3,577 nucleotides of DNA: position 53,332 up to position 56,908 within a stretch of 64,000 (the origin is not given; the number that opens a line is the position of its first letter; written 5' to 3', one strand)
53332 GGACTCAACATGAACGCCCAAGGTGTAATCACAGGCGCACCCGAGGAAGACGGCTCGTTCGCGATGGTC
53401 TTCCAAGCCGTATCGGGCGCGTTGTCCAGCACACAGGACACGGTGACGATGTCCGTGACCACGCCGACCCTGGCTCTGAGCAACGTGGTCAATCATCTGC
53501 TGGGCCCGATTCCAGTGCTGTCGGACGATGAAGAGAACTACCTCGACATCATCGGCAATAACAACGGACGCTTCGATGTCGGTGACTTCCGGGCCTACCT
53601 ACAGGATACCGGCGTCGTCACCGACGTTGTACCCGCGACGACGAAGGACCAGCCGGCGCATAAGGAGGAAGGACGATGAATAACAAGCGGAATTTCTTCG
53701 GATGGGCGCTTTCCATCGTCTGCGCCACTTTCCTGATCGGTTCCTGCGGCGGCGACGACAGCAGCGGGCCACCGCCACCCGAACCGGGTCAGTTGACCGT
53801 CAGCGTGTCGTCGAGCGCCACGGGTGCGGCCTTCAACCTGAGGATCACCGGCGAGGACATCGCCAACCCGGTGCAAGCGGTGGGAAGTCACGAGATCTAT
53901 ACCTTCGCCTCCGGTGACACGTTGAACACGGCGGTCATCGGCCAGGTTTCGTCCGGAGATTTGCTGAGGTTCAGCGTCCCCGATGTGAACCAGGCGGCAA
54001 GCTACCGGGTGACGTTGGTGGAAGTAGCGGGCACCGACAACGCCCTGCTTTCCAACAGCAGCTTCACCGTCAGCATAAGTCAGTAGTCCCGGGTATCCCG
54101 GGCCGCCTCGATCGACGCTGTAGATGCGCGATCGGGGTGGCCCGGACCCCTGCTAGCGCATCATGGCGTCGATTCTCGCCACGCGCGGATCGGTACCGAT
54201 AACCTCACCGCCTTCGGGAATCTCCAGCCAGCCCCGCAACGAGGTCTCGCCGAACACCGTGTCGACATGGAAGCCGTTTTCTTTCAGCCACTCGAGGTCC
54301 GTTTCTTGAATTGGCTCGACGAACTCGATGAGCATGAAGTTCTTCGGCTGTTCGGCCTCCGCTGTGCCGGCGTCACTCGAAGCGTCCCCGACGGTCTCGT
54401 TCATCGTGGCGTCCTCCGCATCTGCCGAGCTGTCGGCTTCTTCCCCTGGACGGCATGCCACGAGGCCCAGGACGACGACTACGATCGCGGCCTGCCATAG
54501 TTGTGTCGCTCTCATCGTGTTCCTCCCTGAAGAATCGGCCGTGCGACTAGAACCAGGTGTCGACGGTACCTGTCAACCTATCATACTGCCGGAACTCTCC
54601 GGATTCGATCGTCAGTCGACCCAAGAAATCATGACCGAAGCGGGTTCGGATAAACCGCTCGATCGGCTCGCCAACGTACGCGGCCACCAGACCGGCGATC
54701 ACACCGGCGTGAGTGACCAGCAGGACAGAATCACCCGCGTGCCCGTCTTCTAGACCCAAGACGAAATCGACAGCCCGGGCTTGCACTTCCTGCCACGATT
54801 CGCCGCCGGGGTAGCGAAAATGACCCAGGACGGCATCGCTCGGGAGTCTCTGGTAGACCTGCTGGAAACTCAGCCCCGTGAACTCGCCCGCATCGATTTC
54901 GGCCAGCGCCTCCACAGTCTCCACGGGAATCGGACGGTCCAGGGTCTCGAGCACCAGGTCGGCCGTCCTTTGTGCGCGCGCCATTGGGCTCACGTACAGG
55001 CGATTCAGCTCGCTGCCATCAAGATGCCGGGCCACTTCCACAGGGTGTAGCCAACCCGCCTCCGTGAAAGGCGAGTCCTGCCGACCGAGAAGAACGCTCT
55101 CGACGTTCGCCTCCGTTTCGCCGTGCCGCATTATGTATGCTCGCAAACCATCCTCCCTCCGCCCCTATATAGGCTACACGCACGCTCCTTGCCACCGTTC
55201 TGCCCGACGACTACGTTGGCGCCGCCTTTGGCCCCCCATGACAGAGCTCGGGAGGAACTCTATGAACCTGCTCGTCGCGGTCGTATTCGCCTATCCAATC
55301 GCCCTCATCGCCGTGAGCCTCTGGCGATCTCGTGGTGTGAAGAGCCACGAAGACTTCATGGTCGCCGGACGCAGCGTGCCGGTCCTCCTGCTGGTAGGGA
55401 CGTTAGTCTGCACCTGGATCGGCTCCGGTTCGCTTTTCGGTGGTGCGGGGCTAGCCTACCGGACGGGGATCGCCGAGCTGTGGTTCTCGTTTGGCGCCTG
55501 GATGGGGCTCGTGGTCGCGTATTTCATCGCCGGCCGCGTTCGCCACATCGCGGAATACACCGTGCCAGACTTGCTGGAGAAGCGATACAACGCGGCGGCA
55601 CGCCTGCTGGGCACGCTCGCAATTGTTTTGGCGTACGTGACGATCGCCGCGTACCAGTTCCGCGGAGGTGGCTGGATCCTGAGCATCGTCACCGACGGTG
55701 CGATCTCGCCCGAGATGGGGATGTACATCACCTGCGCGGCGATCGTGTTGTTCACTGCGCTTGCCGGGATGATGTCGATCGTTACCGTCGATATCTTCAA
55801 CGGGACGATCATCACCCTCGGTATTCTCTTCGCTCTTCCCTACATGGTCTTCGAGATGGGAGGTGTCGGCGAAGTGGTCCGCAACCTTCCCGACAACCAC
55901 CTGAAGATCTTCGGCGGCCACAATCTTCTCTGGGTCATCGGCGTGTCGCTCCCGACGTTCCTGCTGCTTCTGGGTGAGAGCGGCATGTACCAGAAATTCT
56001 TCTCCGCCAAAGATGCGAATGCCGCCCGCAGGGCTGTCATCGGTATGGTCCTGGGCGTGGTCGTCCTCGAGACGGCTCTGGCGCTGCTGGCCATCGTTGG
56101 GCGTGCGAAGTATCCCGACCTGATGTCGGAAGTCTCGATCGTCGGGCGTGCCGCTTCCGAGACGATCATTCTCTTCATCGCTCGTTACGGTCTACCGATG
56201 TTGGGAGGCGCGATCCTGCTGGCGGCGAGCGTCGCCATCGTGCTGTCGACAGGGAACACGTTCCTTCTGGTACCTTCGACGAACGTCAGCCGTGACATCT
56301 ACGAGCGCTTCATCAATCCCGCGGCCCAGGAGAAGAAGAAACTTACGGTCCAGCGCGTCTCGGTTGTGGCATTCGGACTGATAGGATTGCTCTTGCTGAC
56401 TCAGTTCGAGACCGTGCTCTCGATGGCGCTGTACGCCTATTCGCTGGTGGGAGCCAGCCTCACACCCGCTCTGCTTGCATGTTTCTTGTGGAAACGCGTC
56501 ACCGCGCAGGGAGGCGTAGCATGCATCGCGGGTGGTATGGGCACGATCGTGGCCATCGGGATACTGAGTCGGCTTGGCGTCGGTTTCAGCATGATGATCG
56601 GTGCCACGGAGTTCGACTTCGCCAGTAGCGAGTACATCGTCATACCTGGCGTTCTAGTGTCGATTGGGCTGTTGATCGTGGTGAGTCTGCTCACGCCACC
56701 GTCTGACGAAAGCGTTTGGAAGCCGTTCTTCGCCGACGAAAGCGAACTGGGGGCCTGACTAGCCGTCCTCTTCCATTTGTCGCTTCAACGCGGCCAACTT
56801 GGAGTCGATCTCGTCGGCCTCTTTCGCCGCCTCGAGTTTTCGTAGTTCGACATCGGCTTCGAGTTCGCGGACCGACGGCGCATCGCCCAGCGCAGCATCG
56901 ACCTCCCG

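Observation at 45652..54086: T9SS-linked surface-protein island carrying cohesin-like and dockerin-like modules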

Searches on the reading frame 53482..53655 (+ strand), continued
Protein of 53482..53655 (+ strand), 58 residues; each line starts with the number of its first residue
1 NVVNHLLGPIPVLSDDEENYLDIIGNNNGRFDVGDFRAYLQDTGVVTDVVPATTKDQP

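Call 73: search_solved_structures(query=A4, max_evalue=10, show_alignments=2)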
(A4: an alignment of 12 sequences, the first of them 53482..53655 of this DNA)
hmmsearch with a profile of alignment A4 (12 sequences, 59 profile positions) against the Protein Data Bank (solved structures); distinct sequences matched with E-value up to 10: 6.
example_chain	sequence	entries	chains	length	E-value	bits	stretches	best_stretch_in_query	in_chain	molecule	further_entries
5hdh_A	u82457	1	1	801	0.51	13.3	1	24-52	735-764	Toll-like receptor 8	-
6zjz_A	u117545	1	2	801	0.51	13.3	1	24-52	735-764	Toll-like receptor 8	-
6ty5_A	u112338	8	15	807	0.52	13.3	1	24-52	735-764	Toll-like receptor 8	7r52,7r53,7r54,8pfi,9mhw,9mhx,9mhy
3w3g_A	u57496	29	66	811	0.52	13.3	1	24-52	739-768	Toll-like receptor 8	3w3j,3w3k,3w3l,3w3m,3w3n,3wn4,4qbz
5bpx_A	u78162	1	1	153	0.68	12.9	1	29-48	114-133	2,4'-dihydroxyacetophenone dioxygenase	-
4p9g_A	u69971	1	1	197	1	12.4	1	29-48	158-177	2,4'-dihydroxyacetophenone dioxygenase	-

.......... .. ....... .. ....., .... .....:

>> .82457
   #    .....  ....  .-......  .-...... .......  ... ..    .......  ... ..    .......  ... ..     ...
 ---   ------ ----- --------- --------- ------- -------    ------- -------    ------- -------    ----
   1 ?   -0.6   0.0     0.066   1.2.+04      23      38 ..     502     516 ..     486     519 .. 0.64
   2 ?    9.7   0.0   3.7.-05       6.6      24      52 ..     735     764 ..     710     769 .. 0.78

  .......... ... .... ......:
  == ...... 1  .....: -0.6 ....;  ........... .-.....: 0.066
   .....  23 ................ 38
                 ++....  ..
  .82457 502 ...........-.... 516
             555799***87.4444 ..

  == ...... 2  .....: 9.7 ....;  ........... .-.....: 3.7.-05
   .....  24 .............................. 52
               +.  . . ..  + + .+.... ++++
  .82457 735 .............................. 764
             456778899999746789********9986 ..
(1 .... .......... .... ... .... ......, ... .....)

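Call 75: find_encoding_contigs(protein=P0300, flank=2500, max_places=2)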
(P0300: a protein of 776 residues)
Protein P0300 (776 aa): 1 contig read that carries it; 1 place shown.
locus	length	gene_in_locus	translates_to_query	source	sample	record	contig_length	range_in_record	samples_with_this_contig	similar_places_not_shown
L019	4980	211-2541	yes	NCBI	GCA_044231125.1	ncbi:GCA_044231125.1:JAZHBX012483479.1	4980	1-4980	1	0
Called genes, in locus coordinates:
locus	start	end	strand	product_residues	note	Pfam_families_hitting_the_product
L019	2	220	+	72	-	?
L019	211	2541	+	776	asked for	PF18998:Flg_new_2, PF05345:He_PIG (weak)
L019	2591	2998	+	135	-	-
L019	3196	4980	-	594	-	?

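Call 76: find_encoding_contigs(protein=P0290, flank=2500, max_places=2)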
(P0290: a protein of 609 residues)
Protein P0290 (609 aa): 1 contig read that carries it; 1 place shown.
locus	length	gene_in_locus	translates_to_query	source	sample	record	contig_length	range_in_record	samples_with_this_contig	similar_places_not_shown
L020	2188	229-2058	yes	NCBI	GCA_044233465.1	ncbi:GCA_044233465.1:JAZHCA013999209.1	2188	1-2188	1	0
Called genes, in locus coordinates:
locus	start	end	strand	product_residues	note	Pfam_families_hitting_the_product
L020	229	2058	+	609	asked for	-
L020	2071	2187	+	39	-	?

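Call 82: search_protein_families(library=ncbifam, alignment_id=A4, max_evalue=1)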
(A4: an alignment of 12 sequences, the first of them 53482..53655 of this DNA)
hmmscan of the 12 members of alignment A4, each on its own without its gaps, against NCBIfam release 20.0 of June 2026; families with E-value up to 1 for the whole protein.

A. member 1, window:53482-53655:+ (58 aa): 0 families

B. families by the number of members that match (of 12 scanned): 0 families

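Call 90: search_protein_families(library=pfam, proteins=[L012:12892-13368:-, L013:7202-7612:+, L019:2591-2998:+], max_evalue=1)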
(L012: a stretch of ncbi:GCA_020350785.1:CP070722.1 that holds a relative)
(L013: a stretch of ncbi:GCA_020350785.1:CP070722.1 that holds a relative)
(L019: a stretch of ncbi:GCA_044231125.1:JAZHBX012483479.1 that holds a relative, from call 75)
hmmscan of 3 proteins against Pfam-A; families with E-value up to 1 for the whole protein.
L012:12892-13368:- (158 aa): 1 family
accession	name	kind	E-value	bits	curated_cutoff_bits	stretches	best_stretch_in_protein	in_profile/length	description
PF14962.11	AIF-MLS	-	0.04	14.2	29.9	1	29-85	117-174/192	Mitochondria Localisation Sequence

L013:7202-7612:+ (136 aa): 1 family
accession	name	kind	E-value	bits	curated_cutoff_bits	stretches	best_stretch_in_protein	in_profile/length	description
PF20271.3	CATASP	-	0.043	14.2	29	1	3-31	16-44/86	CATRA-Associated Small Protein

L019:2591-2998:+ (135 aa): 1 family
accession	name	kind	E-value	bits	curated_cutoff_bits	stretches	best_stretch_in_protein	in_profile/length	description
PF21684.2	PipB2_N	-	0.26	11.8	27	0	81-122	48-88/107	Secreted effector protein PipB2, N-terminal domain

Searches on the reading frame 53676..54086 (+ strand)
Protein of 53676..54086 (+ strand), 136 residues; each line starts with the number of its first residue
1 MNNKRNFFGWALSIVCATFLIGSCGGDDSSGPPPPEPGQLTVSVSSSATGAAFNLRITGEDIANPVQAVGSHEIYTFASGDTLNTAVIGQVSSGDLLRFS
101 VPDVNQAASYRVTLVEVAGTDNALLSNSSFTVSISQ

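Call 4: search_protein_families(library=pfam, proteins=[window:53676-54086:+], max_evalue=0.1)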
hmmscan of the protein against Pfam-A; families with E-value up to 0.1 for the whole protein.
window:53676-54086:+ (136 aa): 2 families
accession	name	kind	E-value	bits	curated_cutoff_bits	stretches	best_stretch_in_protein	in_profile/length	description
PF14312.12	FG-GAP_2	-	0.032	14.9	23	0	5-29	15-39/49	FG-GAP repeat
PF03422.21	CBM_6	-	0.062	14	28.9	0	81-132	18-64/125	Carbohydrate binding module (family 6)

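Call 5: search_protein_families(library=ncbifam, proteins=[window:53676-54086:+], max_evalue=0.1)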
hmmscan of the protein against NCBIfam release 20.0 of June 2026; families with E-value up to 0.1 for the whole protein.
window:53676-54086:+ (136 aa): 1 family
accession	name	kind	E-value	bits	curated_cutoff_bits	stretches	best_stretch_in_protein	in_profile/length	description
NF058595.1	invert_tail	domain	0.021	15.1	37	1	5-41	51-92/113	lipo-invert putative C-terminal anchoring domain-containing protein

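Call 72: search_solved_structures(query=A5, max_evalue=10)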
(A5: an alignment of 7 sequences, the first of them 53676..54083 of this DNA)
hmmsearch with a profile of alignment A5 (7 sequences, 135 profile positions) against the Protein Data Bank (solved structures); distinct sequences matched with E-value up to 10: 4.
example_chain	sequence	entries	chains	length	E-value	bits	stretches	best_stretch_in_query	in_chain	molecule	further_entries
8fr8_I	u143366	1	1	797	0.24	14.7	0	60-125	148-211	GTP pyrophosphokinase RelA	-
8b6a_A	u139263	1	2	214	0.32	14.3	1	4-43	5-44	Conserved hypothetical lipoprotein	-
5k69_A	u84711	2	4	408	0.54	13.5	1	4-56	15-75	L,D-transpeptidase 2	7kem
2gpr_A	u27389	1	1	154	0.55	13.5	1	53-96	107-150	GLUCOSE-PERMEASE IIA COMPONENT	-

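Call 83: search_protein_families(library=ncbifam, alignment_id=A5, max_evalue=1)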
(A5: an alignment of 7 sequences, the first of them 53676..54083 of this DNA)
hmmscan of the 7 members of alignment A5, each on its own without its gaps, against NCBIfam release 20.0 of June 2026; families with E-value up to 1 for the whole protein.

A. member 1, window:53676-54083:+ (136 aa): 1 family
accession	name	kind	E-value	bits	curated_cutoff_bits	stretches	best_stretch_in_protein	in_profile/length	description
NF058595.1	invert_tail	domain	0.021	15.1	37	1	5-41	51-92/113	lipo-invert putative C-terminal anchoring domain-containing protein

B. families by the number of members that match (of 7 scanned): 4 families
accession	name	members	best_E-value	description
NF058595.1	invert_tail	3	0.0017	lipo-invert putative C-terminal anchoring domain-containing protein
NF047847.2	SS_mature_LptM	1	0.0097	LPS translocon maturation chaperone LptM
NF041516.1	PA2928_fam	1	0.023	PA2928 family protein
NF010703.0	PRK14103.1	1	0.087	trans-aconitate 2-methyltransferase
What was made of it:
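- No curated family covers either the tail or g6 (calls 82, 83).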

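Call 90: search_protein_families(library=pfam, proteins=[window:53676-54086:+], max_evalue=1)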
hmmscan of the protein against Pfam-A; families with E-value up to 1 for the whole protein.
window:53676-54086:+ (136 aa): 2 families
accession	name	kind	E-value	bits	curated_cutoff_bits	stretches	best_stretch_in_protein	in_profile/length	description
PF14312.12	FG-GAP_2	-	0.032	14.9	23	1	5-29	15-39/49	FG-GAP repeat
PF03422.21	CBM_6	-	0.062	14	28.9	1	81-132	18-64/125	Carbohydrate binding module (family 6)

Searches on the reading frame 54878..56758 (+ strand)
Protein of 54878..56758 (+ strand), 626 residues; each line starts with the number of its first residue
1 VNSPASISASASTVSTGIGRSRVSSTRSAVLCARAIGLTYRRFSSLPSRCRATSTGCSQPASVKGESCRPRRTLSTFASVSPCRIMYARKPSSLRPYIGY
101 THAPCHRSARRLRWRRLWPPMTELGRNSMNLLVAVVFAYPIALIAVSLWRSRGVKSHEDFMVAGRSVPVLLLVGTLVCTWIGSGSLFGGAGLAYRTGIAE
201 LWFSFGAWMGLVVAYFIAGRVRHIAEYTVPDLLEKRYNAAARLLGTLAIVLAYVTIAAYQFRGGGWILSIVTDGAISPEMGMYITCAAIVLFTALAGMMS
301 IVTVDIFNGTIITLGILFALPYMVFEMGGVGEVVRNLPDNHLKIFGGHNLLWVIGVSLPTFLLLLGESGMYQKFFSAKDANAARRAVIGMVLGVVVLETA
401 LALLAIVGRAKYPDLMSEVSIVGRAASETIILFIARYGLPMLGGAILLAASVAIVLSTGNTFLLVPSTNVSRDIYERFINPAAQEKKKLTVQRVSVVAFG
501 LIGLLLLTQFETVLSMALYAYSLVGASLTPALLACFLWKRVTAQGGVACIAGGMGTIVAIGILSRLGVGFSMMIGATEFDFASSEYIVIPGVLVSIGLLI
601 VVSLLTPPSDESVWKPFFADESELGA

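Call 48: search_protein_families(library=pfam, proteins=[window:54878-56758:+], max_evalue=0.001)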
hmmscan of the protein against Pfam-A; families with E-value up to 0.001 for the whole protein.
window:54878-56758:+ (626 aa): 1 family
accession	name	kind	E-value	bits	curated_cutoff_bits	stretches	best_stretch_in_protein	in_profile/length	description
PF00474.23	SSF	-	2.4e-37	129.2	22.8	1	160-549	1-402/406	Sodium:solute symporter family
